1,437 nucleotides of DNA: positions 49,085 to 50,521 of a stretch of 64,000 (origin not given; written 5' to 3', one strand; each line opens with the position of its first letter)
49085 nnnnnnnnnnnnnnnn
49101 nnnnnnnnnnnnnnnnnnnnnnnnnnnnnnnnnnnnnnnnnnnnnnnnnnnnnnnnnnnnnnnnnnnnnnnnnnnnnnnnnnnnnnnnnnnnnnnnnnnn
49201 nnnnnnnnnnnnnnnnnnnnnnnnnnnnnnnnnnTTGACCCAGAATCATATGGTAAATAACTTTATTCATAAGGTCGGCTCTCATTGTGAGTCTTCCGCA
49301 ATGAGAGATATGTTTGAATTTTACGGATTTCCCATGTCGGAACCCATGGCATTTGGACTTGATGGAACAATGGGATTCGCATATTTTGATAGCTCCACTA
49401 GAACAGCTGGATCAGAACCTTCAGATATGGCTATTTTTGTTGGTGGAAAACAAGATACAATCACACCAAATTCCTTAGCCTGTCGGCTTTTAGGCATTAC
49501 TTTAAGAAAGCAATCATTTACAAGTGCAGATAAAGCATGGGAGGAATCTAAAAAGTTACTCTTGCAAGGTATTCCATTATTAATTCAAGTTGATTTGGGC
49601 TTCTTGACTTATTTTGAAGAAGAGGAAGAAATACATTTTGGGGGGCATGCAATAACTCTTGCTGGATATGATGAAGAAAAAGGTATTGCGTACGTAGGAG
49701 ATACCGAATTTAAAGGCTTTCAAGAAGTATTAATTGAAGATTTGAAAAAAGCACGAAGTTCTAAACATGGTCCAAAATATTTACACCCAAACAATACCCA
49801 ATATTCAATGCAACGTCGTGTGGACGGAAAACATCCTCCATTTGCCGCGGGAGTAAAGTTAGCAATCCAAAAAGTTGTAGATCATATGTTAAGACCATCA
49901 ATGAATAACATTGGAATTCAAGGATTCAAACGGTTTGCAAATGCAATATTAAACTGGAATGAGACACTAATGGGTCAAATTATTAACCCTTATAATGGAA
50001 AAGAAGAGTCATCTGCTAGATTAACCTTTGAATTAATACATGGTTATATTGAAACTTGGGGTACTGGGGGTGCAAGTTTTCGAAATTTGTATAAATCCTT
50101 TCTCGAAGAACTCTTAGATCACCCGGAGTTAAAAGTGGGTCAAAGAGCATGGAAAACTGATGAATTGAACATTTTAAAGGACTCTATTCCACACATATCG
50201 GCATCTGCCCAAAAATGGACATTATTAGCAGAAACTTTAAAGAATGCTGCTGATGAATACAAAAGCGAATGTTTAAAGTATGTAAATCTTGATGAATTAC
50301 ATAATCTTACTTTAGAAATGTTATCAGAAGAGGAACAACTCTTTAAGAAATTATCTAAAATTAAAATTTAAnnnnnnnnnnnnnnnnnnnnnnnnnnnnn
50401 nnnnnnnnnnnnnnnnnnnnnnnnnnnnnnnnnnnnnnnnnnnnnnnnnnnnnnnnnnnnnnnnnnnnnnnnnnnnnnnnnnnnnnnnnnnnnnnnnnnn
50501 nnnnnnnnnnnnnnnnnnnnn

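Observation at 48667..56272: Seven-gene operon of mostly uncharacterised families: PadR, 2x BtrH_N/DUF4872-like, alpha/alpha-toroid-like, DUF3795-like, SAM-MTase, UvrB-domain-less UvrA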

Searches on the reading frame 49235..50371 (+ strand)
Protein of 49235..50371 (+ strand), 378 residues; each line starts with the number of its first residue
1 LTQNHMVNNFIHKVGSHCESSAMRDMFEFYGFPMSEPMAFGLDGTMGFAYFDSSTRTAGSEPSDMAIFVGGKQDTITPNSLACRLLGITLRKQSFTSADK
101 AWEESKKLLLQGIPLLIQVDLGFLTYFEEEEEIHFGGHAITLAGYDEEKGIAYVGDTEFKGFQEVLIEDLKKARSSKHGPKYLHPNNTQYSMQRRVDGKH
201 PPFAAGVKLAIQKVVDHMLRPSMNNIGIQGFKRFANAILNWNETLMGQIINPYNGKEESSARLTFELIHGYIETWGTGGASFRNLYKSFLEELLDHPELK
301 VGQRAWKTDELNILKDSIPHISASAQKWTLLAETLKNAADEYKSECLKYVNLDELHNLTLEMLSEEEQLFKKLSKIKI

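Call 3: search_protein_families(library=pfam, proteins=[window:49235-50371:+], max_evalue=0.01)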
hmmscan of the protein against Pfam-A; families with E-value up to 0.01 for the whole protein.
window:49235-50371:+ (378 aa): 3 families
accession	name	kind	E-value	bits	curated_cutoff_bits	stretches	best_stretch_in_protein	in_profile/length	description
PF14399.12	BtrH_N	-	1.5e-31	109.9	29.7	1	17-157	1-134/134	Butirosin biosynthesis protein H, N-terminal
PF16169.10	DUF4872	-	2.4e-21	76.7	28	1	168-373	1-173/173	Domain of unknown function (DUF4872)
PF13529.12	Peptidase_C39_2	-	0.00012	23.2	24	1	91-156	78-141/143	Peptidase_C39 like family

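Call 4: search_protein_families(library=ncbifam, proteins=[window:49235-50371:+], max_evalue=0.01)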
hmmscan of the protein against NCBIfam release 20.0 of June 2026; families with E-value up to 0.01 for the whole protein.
window:49235-50371:+ (378 aa): 1 family
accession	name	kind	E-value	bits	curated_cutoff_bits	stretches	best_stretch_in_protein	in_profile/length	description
NF053550.1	DarH_acyl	equivalog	2.1e-34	119.2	300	1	9-373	1-324/325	BtrH-related acyltransferase DarH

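Call 23: search_protein_families(library=padloc, proteins=[window:49235-50371:+], max_evalue=0.001)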
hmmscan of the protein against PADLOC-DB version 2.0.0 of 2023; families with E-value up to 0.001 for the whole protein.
window:49235-50371:+ (378 aa): 0 families
